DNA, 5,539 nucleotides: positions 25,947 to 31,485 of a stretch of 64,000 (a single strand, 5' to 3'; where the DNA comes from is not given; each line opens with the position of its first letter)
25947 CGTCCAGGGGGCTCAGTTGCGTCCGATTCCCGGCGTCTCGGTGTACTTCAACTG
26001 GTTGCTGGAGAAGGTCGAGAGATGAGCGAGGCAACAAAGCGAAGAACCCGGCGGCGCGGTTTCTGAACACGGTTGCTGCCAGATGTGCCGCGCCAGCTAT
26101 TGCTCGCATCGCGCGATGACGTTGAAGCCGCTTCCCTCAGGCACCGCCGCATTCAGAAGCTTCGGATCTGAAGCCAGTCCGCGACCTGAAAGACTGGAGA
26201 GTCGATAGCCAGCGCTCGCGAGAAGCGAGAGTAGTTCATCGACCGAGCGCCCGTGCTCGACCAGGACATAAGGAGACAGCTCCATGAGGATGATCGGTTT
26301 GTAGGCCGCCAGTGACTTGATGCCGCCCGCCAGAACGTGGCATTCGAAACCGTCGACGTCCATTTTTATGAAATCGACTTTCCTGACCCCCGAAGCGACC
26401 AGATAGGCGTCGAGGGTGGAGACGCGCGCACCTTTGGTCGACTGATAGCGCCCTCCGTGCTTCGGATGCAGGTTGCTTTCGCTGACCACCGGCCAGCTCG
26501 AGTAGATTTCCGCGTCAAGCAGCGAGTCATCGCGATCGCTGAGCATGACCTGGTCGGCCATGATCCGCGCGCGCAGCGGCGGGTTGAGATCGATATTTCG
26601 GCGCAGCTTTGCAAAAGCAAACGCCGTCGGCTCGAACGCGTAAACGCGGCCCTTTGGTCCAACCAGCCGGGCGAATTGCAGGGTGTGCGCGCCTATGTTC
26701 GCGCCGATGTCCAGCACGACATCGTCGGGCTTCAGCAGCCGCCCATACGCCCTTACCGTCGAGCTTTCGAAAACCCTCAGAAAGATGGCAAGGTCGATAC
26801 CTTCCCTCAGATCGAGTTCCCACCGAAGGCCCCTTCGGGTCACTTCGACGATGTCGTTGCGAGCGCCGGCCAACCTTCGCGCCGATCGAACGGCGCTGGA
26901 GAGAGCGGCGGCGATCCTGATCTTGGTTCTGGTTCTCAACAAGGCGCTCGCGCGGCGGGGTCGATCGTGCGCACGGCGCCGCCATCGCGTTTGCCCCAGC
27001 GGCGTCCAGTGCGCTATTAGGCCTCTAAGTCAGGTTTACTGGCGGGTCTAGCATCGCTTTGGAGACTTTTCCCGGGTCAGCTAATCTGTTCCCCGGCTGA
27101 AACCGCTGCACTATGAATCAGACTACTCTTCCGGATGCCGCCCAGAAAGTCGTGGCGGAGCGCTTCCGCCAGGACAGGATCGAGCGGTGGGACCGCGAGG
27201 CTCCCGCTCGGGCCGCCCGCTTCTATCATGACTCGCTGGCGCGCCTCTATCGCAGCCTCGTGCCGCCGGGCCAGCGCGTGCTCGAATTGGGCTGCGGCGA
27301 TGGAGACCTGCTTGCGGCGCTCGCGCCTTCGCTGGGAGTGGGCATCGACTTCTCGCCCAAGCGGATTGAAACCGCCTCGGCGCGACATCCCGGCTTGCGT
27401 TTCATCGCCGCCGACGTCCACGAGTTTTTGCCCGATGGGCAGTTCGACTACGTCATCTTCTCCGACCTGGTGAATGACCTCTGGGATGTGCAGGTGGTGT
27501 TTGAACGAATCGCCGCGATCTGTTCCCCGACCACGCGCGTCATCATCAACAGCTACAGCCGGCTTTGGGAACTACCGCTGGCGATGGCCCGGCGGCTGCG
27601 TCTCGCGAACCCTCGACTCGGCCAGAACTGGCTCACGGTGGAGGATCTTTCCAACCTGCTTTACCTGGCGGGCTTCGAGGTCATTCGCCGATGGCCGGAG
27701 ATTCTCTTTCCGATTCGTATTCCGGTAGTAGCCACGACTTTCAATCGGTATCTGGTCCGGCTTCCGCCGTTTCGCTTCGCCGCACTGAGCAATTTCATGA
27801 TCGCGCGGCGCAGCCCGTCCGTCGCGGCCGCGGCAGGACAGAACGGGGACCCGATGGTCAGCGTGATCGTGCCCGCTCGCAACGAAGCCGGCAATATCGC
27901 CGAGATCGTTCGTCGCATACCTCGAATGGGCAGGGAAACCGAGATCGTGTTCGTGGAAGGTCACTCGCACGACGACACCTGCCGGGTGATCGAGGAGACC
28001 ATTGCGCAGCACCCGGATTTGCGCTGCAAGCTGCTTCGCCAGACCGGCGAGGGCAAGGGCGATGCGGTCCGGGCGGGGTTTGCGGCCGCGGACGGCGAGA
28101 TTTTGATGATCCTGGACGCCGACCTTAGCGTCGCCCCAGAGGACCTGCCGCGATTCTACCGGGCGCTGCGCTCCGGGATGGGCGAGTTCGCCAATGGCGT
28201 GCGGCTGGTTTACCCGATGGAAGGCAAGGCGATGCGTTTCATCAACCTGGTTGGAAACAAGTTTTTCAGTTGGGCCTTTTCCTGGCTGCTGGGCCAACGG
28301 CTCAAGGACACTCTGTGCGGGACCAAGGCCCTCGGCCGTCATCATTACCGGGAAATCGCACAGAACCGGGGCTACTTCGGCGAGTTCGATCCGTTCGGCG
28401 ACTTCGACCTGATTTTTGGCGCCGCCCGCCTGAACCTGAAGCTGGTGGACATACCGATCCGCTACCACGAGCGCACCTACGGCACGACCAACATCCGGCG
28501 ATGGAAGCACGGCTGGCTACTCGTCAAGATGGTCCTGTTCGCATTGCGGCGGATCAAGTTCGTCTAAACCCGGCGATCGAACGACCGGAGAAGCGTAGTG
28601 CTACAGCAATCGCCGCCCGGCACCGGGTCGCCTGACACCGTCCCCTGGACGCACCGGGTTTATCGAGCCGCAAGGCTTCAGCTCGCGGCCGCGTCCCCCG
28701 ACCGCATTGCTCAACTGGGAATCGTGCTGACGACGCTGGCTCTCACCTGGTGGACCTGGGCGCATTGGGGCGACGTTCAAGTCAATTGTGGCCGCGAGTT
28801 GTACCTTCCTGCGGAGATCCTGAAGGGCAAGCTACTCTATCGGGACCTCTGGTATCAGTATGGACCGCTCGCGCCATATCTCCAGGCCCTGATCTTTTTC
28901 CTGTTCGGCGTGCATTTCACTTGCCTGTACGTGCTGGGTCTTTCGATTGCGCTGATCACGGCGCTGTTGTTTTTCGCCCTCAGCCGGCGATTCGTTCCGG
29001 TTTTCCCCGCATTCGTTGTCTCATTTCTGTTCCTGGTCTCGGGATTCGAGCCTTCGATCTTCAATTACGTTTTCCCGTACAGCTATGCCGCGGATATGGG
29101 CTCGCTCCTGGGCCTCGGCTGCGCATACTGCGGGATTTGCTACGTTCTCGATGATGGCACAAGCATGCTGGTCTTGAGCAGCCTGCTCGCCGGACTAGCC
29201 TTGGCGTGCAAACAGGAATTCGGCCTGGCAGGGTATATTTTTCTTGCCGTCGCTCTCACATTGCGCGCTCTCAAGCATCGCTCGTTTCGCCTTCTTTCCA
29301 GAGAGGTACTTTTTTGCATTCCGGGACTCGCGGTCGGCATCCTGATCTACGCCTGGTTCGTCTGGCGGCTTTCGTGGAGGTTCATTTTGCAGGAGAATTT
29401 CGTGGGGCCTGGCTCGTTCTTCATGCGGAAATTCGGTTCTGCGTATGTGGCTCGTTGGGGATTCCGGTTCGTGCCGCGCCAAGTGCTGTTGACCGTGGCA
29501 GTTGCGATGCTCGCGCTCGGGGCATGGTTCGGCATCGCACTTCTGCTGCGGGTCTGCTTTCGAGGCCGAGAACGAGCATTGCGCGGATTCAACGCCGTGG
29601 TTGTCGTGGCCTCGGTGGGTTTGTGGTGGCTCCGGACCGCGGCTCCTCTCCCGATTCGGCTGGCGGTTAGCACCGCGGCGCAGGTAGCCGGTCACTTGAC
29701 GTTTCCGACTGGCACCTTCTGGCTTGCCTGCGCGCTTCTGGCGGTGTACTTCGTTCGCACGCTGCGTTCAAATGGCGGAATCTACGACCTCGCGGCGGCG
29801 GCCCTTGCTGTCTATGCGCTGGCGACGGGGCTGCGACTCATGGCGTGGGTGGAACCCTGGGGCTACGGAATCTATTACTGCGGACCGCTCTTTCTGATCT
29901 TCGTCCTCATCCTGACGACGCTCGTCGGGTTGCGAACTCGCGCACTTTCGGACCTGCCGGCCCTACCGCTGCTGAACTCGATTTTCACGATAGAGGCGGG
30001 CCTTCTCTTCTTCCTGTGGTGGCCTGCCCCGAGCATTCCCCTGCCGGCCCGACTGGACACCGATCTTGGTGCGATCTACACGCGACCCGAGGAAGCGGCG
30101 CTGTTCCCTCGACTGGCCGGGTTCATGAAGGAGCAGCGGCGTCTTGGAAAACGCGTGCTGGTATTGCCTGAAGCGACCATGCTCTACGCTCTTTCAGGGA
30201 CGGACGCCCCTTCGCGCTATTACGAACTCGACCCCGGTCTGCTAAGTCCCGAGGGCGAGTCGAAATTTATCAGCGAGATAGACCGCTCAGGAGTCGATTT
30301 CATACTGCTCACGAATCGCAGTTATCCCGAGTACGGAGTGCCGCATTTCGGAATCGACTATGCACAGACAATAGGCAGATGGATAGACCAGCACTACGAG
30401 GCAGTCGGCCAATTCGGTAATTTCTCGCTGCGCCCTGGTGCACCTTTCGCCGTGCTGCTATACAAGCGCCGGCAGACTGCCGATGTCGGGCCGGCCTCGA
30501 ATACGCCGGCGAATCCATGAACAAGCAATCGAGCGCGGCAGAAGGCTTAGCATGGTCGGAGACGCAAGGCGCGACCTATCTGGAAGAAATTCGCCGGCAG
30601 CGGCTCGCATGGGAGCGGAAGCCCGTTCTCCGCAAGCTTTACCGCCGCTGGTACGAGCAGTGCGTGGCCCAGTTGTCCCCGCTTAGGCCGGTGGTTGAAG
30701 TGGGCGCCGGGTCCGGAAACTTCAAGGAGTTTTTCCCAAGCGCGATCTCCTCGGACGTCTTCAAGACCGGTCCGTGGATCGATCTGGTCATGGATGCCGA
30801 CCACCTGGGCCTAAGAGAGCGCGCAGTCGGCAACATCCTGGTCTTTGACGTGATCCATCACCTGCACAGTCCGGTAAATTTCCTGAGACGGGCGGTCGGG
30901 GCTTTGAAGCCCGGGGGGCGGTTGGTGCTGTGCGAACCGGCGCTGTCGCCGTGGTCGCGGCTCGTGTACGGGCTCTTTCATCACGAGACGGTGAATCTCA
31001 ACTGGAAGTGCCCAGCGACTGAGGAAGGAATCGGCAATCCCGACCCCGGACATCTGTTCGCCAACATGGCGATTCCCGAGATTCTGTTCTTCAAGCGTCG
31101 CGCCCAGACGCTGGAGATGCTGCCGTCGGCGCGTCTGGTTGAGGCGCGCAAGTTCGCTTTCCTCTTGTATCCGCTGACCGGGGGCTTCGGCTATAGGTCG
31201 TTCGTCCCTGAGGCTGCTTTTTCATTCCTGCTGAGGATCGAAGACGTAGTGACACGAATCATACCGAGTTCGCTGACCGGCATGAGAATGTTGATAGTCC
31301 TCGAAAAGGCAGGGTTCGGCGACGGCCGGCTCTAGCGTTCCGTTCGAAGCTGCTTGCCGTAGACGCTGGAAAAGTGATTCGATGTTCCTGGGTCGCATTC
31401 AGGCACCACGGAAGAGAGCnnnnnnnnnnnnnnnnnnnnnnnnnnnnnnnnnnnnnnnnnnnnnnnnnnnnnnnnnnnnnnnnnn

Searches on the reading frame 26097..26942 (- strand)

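Call 101: search_protein_families(library=pfam, proteins=[window:26097-26942:-], max_evalue=0.0001)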
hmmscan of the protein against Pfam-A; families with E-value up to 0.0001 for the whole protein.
window:26097-26942:- (281 aa): 1 family
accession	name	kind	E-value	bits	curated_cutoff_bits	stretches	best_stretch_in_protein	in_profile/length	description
PF05050.19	Methyltransf_21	-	8.4e-22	78.5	22.7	1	78-248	1-173/173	Methyltransferase FkbM domain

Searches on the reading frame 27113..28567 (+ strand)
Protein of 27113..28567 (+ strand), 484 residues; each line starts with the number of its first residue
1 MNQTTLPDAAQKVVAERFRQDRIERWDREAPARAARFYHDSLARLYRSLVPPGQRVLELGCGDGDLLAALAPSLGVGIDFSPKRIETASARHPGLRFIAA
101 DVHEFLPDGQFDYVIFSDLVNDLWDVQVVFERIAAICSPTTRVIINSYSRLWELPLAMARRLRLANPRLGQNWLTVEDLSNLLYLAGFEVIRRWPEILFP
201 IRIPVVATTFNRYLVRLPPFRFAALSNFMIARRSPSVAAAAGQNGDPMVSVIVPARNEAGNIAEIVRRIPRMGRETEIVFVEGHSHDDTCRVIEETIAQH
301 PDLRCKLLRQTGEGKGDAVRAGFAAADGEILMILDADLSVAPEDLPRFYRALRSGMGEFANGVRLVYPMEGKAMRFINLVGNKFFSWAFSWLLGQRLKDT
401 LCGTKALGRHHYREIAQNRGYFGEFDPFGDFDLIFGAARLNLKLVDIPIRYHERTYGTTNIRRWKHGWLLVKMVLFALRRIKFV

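Call 101: search_protein_families(library=pfam, proteins=[window:27113-28567:+], max_evalue=0.0001)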
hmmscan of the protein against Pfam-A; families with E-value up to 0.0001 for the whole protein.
window:27113-28567:+ (484 aa): 9 families
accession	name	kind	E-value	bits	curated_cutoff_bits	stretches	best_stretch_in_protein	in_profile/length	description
PF00535.33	Glycos_transf_2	-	8.7e-21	75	23.3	1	250-380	1-131/168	Glycosyl transferase family 2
PF13847.12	Methyltransf_31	-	7.1e-14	52.1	27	1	53-159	4-123/145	Methyltransferase domain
PF13489.12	Methyltransf_23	-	8.4e-14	52.1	27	1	35-191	6-162/164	Methyltransferase domain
PF13649.12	Methyltransf_25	-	6.4e-12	46.5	27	1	56-139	1-95/97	Methyltransferase domain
PF13641.12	Glyco_tranf_2_3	-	5.1e-11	43.5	27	1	247-356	1-116/230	Glycosyltransferase like family 2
PF08241.18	Methyltransf_11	-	2.7e-10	41.2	21.2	1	57-144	1-94/95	Methyltransferase domain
PF08242.18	Methyltransf_12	-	5.4e-09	37.1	30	1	57-140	1-95/98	Methyltransferase domain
PF07021.18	MetW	-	7.4e-09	36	21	1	47-137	8-102/193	Methionine biosynthesis protein MetW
PF10111.15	Glyco_tranf_2_2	-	1e-05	25.7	27.3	1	250-347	1-101/276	Glycosyltransferase like family 2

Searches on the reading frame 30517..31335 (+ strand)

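Call 101: search_protein_families(library=pfam, proteins=[window:30517-31335:+], max_evalue=0.0001)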
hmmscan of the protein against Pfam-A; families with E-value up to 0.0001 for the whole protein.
window:30517-31335:+ (272 aa): 2 families
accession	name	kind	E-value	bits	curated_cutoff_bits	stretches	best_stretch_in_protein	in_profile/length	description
PF13489.12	Methyltransf_23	-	2.5e-09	37.5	27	1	39-177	6-146/164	Methyltransferase domain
PF08241.18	Methyltransf_11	-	1.9e-06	28.8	21.2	1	90-138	47-95/95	Methyltransferase domain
